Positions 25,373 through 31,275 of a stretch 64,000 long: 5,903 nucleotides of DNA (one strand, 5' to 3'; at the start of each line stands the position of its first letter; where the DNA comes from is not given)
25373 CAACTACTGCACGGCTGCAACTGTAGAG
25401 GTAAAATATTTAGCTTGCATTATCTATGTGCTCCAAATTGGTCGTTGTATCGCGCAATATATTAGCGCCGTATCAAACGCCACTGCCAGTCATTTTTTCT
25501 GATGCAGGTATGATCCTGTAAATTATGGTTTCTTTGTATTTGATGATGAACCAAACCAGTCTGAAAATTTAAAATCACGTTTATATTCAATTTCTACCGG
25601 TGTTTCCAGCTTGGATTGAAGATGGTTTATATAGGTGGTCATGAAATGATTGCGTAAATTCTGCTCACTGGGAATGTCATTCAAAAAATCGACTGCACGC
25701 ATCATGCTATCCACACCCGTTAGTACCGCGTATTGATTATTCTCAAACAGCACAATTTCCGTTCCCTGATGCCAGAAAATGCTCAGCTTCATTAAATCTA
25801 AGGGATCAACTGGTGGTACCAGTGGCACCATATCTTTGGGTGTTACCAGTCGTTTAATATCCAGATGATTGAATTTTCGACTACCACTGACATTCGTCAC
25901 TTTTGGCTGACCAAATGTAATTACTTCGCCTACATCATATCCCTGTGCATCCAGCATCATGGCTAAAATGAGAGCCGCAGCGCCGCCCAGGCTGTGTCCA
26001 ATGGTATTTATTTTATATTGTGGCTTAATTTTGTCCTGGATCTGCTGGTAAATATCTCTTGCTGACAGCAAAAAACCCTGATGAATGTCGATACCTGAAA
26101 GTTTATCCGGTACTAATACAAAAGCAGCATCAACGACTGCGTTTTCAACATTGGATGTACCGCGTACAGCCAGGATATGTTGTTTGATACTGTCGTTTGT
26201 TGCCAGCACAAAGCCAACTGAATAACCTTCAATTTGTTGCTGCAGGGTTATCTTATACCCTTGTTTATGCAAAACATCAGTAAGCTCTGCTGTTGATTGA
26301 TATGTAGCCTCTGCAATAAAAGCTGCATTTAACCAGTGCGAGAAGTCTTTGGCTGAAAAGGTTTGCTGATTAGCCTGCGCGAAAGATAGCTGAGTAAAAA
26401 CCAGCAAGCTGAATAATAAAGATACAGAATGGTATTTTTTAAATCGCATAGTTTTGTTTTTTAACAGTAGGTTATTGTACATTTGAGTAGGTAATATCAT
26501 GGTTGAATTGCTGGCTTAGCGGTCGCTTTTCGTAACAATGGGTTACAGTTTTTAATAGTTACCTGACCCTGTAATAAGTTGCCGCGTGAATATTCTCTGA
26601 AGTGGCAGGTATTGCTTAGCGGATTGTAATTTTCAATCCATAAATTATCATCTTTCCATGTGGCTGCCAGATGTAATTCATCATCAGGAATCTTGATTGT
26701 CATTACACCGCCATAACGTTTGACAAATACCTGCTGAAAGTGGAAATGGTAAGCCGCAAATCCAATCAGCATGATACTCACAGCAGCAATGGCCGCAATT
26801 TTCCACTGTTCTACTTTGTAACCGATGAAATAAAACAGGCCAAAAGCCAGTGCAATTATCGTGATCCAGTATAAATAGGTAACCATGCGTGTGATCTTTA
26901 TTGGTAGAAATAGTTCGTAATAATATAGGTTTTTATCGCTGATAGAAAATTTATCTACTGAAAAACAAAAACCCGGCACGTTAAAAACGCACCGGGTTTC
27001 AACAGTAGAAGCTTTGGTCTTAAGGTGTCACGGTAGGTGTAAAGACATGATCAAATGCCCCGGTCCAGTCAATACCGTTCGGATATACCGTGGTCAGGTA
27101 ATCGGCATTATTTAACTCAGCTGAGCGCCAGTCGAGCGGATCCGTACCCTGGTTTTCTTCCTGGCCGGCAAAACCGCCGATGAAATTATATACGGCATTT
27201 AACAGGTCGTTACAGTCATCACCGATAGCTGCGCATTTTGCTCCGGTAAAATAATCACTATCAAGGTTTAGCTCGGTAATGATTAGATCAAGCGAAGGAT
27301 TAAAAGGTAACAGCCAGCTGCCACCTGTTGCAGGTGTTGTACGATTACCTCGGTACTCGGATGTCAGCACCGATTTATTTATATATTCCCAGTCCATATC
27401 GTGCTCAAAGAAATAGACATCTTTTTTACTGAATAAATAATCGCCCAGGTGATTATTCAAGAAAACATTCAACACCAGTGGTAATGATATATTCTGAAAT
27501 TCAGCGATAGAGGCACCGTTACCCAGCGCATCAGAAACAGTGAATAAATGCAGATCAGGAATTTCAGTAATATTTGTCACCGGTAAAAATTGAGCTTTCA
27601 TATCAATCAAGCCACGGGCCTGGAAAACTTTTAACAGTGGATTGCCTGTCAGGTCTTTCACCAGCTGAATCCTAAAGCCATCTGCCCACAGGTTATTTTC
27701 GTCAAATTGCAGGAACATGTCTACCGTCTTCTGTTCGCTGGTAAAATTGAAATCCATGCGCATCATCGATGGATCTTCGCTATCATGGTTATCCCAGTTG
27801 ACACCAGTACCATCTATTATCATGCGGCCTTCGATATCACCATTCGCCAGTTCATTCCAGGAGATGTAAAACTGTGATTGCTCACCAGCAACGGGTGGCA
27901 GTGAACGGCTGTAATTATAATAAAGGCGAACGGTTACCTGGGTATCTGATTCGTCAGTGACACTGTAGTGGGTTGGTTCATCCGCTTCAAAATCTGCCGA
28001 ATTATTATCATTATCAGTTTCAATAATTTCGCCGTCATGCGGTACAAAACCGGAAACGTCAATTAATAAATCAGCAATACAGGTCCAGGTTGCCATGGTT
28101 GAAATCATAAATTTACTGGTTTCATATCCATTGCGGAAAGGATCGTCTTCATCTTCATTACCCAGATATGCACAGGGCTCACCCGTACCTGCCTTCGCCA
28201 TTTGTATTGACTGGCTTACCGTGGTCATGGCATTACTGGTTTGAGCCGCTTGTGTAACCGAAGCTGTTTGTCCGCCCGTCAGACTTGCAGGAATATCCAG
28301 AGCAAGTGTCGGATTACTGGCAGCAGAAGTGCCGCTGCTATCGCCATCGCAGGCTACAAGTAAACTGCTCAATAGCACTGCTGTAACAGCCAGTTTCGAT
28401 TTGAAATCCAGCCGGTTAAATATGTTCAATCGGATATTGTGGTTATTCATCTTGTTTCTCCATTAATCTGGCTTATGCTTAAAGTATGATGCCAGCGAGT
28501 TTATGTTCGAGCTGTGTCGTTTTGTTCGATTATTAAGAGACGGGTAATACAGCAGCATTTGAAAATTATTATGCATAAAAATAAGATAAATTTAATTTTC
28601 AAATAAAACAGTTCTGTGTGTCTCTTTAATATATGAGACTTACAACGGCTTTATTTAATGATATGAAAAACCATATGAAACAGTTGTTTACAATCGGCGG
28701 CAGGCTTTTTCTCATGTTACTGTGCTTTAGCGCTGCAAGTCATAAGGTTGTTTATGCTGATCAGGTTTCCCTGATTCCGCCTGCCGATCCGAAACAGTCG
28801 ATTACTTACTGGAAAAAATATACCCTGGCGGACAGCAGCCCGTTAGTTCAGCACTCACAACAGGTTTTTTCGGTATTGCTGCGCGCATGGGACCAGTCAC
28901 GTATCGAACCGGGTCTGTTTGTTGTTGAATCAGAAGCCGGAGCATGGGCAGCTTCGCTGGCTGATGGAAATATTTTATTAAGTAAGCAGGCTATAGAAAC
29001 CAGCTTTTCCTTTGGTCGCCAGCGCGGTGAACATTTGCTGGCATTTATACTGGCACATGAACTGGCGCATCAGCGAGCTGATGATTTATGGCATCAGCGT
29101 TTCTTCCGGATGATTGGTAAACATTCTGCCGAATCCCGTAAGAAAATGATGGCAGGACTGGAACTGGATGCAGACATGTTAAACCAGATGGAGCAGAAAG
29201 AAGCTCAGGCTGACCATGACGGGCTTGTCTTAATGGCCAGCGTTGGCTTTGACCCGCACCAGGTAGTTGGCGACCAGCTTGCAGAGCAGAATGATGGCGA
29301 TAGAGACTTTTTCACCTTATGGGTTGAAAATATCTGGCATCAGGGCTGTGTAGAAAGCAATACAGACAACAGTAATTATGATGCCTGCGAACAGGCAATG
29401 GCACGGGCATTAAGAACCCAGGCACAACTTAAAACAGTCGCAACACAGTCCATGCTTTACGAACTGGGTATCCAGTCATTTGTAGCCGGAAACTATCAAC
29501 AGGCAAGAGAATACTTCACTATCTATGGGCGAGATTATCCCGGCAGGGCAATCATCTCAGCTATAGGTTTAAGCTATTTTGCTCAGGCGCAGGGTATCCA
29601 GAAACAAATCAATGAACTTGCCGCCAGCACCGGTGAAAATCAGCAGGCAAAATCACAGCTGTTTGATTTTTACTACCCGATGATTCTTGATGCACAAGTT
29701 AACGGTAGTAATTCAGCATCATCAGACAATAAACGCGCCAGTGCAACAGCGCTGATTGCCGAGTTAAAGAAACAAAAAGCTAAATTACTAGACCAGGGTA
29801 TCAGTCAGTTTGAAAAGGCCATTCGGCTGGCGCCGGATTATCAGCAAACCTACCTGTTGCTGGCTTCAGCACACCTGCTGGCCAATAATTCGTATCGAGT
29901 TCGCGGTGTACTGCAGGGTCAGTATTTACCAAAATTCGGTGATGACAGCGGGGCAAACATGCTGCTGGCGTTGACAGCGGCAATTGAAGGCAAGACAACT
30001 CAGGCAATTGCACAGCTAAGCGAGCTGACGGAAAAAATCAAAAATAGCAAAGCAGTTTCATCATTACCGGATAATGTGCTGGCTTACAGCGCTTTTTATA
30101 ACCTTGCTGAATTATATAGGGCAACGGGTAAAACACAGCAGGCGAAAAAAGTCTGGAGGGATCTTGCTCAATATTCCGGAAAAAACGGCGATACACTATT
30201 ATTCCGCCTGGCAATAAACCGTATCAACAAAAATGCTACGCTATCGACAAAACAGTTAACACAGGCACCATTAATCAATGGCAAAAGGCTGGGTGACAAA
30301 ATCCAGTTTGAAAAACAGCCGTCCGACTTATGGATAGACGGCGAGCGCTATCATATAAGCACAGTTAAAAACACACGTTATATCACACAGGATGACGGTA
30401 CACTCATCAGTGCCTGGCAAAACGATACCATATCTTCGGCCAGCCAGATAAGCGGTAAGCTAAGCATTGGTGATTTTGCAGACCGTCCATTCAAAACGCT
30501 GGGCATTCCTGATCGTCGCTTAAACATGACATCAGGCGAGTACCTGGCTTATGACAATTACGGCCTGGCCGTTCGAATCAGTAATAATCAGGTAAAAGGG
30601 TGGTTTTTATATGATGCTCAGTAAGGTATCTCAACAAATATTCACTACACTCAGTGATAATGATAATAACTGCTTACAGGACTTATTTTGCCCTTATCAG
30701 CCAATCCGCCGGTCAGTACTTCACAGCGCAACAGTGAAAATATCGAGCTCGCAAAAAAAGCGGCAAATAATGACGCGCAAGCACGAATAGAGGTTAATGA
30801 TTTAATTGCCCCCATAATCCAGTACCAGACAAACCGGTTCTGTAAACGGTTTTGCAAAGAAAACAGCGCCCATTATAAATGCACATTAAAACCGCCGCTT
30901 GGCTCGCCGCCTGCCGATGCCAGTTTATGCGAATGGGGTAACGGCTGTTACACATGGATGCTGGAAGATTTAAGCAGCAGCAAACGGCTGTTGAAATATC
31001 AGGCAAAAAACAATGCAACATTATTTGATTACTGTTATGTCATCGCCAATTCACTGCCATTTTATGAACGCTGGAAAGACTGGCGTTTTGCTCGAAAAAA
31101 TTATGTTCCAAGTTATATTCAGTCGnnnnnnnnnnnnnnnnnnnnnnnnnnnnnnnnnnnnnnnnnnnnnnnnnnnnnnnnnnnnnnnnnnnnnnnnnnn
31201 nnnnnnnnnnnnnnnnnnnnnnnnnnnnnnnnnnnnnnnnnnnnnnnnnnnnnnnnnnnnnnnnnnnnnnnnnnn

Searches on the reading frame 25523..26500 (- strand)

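Call 6: search_protein_families(library=pfam, proteins=[window:25523-26500:-], max_evalue=0.01)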
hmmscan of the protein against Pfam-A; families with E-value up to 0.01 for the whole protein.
window:25523-26500:- (325 aa): 4 families
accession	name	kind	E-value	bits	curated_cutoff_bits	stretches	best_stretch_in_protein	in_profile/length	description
PF01764.32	Lipase_3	-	3e-21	76.2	22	1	110-231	2-138/140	Lipase (class 3)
PF02089.21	Palm_thioest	-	0.00022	21.5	26.8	1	139-310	46-199/254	Palmitoyl protein thioesterase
PF07819.20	PGAP1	-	0.0014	18.9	24.3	1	148-203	77-132/233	PGAP1-like alpha/beta domain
PF00975.26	Thioesterase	-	0.0044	17.7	26.4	1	165-205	69-110/226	Thioesterase domain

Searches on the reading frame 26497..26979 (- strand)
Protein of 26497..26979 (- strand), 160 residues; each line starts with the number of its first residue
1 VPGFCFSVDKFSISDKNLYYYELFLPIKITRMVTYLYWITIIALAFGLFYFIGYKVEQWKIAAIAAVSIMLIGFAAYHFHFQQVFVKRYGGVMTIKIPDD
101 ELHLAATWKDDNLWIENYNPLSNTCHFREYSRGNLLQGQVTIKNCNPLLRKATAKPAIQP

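Call 6: search_protein_families(library=pfam, proteins=[window:26497-26979:-], max_evalue=0.01)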
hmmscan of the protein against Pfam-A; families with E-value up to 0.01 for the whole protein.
window:26497-26979:- (160 aa): 1 family
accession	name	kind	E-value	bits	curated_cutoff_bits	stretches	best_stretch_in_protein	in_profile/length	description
PF13781.11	DoxX_3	-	0.00087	20.2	25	0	32-79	34-81/102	DoxX-like family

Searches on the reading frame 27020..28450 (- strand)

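Call 6: search_protein_families(library=pfam, proteins=[window:27020-28450:-], max_evalue=0.01)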
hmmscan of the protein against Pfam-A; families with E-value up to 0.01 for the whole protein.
window:27020-28450:- (476 aa): 0 families

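Call 9: search_protein_families(library=ncbifam, proteins=[window:27020-28450:-], max_evalue=0.1)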
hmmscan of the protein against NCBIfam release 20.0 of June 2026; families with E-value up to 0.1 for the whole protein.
window:27020-28450:- (476 aa): 1 family
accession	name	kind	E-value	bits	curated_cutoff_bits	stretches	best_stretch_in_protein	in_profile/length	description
TIGR02272.1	gentisate_1_2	equivalog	0.043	12.7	442.1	1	209-267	106-163/336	gentisate 1,2-dioxygenase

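Call 43: search_protein_families(library=padloc, proteins=[window:27020-28450:-], max_evalue=0.01)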
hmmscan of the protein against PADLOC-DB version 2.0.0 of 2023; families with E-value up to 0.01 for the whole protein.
window:27020-28450:- (476 aa): 0 families

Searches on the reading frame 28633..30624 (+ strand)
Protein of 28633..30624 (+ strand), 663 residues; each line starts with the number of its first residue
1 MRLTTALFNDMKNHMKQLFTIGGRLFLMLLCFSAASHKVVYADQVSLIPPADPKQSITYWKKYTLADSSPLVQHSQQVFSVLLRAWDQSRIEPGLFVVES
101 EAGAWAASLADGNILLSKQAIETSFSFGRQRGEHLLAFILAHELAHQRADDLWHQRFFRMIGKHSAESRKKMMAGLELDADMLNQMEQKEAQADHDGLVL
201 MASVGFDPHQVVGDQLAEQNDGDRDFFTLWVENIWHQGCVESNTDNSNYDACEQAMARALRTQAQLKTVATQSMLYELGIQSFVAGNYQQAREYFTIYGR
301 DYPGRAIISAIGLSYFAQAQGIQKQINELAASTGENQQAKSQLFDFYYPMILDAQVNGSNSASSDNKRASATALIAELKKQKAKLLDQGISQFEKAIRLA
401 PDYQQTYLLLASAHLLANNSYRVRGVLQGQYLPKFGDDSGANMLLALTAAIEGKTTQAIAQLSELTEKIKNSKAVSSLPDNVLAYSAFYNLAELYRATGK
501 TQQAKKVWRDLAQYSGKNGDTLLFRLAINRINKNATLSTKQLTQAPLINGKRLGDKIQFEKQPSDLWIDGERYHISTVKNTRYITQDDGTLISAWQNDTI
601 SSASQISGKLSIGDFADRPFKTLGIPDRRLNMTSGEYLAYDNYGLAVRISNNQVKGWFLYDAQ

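Call 6: search_protein_families(library=pfam, proteins=[window:28633-30624:+], max_evalue=0.01)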
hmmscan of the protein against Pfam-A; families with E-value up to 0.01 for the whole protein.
window:28633-30624:+ (663 aa): 8 families
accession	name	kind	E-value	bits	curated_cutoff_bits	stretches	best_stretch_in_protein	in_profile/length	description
PF07719.23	TPR_2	-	2e-05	24.8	27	0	487-515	3-31/34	Tetratricopeptide repeat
PF13428.12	TPR_14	-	5.4e-05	23.9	23.5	0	488-514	4-31/44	Tetratricopeptide repeat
PF13174.12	TPR_6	-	7.8e-05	23.5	26.3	1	487-513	2-28/33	Tetratricopeptide repeat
PF00515.34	TPR_1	-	0.00012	22.2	27.8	0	486-506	2-22/34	Tetratricopeptide repeat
PF13432.12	TPR_16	-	0.00044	21.1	32.7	0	246-304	10-63/65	Tetratricopeptide repeat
PF13431.12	TPR_17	-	0.00075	20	24.4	0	485-505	13-33/34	Tetratricopeptide repeat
PF14559.12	TPR_19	-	0.0025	18.5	25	0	386-419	7-40/68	Tetratricopeptide repeat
PF23914.1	TPR_CcmH_CycH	-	0.0064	16.8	42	1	387-472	67-154/158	Cytochrome c-type biogenesis protein H TPR domain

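Call 9: search_protein_families(library=ncbifam, proteins=[window:28633-30624:+], max_evalue=0.1)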
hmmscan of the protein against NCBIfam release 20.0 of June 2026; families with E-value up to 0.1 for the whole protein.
window:28633-30624:+ (663 aa): 3 families
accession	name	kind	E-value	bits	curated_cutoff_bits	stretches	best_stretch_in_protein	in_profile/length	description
TIGR02795.1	tol_pal_ybgF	equivalog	0.00026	21.6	90.1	0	477-518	31-75/119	tol-pal system protein YbgF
TIGR02917.1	PEP_TPR_lipo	equivalog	0.00027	19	312.2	1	373-481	265-372/899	XrtA/PEP-CTERM system TPR-repeat protein PrsT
TIGR03302.1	OM_YfiO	subfamily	0.05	13.1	81.4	0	264-309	25-70/239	outer membrane protein assembly factor BamD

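Call 43: search_protein_families(library=padloc, proteins=[window:28663-30624:+], max_evalue=0.01)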
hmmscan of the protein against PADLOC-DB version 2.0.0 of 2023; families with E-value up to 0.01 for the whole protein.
window:28663-30624:+ (653 aa): 0 families

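Call 64: search_solved_structures(query=window:28663-30624:+, max_evalue=1)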
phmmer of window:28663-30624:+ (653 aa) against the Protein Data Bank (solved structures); distinct sequences matched with E-value up to 1: 3.
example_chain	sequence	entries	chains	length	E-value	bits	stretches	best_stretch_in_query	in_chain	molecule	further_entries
1w3b_A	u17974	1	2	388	0.091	14.4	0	358-410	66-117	UDP-N-ACETYLGLUCOSAMINE--PEPTIDE N-ACETYLGLUCOSAMINYLTRANSFERASE 110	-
6eou_A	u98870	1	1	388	0.1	14.2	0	358-410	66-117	UDP-N-acetylglucosamine--peptide N-acetylglucosaminyltransferase 110 kDa subunit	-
9jyx_A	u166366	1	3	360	0.81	11.3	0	9-90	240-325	Membrane-associated phosphatidylinositol transfer protein 1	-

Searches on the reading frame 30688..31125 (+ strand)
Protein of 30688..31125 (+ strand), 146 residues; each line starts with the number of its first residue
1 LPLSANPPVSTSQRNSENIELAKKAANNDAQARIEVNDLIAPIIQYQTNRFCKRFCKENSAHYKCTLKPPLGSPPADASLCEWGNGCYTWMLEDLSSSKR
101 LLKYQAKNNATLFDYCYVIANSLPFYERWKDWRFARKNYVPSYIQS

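Call 71: predict_structure(alignment_id=A3)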
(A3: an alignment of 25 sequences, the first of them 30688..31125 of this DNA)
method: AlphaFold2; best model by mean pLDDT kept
length: 146 residues; sequences in the alignment: 25
mean_pLDDT: 80.3   pTM: 0.72
mean pLDDT of the five models: 80.3, 78.0, 76.8, 76.6, 65.8
residues with pLDDT >= 90: 62; 70-90: 46; 50-70: 25; < 50: 13
segments of 3 or more residues with pLDDT < 50: 1-4, 67-71, 77-79
pLDDT, mean of each block of 10 residues (from residue 1): 59 91 96 95 88 78 58 50 79 94 92 95 90 69 64
secondary structure, 60 per line:
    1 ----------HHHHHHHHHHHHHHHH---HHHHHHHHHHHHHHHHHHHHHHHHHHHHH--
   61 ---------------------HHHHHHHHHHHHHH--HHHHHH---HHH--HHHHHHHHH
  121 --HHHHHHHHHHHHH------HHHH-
elements in order: H11-26 H30-58 H82-95 H98-103 H112-120 H123-135 H142-145

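Call 73: fold_search(model_id=the predicted structure, library=pdb)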
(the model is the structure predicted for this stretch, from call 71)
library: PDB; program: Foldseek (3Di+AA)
matches with E <= 10: 19; with E <= 0.001: 0
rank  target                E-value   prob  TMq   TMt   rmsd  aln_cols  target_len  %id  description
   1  9isn_F                2.3e+00  0.16  0.30  0.36   8.7       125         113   17  Cryo-EM structure of Streptomyces coelicolor sigma factor shbA transcription initiation complex (released 2025-05-14)
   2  5ipl_F                2.9e+00  0.35  0.39  0.24   7.0       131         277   11  SigmaS-transcription initiation complex with 4-nt nascent RNA (released 2016-03-30)
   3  1or7_B                3.1e+00  0.44  0.41  0.38   7.1       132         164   11  Crystal Structure of Escherichia coli sigmaE with the Cytoplasmic Domain of its Anti-sigma RseA (released 2003-04-15)
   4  2map_MODEL_1_A        3.1e+00  0.25  0.35  0.48   5.6       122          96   10  Solution structure of the complex formed by the region 2 of E. coli sigmaE and its cognate -10 promoter elemen (released 2014-02-19)
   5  2vm6_A                3.1e+00  0.05  0.20  0.20  16.3       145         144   14  Human Bcl2-A1 in complex with Bim-BH3 peptide (released 2008-02-05)
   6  4lup_C                3.3e+00  0.41  0.40  0.55   4.9       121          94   11  Crystal structure of the complex formed by region of E. coli sigmaE bound to its -10 element non template strand (released 2014-02-19)
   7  6uu9_FFF              3.4e+00  0.13  0.27  0.17   7.6       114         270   10  E. coli mutant sigma-S transcription initiation complex with an 8-nt RNA ("Fresh" mutant crystal soaked with GTP, UT (released 2020-08-26)
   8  4lup_A                4.7e+00  0.33  0.40  0.57   4.8       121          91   11  Crystal structure of the complex formed by region of E. coli sigmaE bound to its -10 element non template strand (released 2014-02-19)
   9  3oao                  4.7e+00  0.07  0.24  0.25  12.6       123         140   10  Crystal structure of a protein with unknown function from DUF2059 family (PA0856) from PSEUDOMONAS AERUGINOSA at 2.72 A  (released 2010-08-25)
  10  1or7_A                6.3e+00  0.20  0.40  0.34   5.7       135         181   11  Crystal Structure of Escherichia coli sigmaE with the Cytoplasmic Domain of its Anti-sigma RseA (released 2003-04-15)
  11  5or5_MODEL_1_A        7.0e+00  0.21  0.40  0.56   4.4       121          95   11  NMR structure of the complex formed by an engineered region 2 of sigmaE in complex with GTAAAA (released 2018-06-27)
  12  2o7g_B                7.4e+00  0.08  0.23  0.35  14.9        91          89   13  Crystal structure of the Pribnow Box recognition region of SigC from Mycobacterium tuberculosis (released 2006-12-26)
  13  2uul_C                8.2e+00  0.03  0.23  0.22  11.8       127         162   13  Crystal structure of C-phycocyanin from Phormidium, Lyngbya spp. (Marine) and Spirulina sp. (Fresh water) shows two di (released 2008-05-27)
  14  9mgw_L                8.2e+00  0.02  0.16  0.15  13.9       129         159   12  Dunaliella salina PSI-LHCI-TIDI1 supercomplex (released 2025-06-25)
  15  9h2a_A                8.6e+00  0.02  0.15  0.10  11.4        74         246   23  AcMNPV complete basal cap (released 2025-06-04)
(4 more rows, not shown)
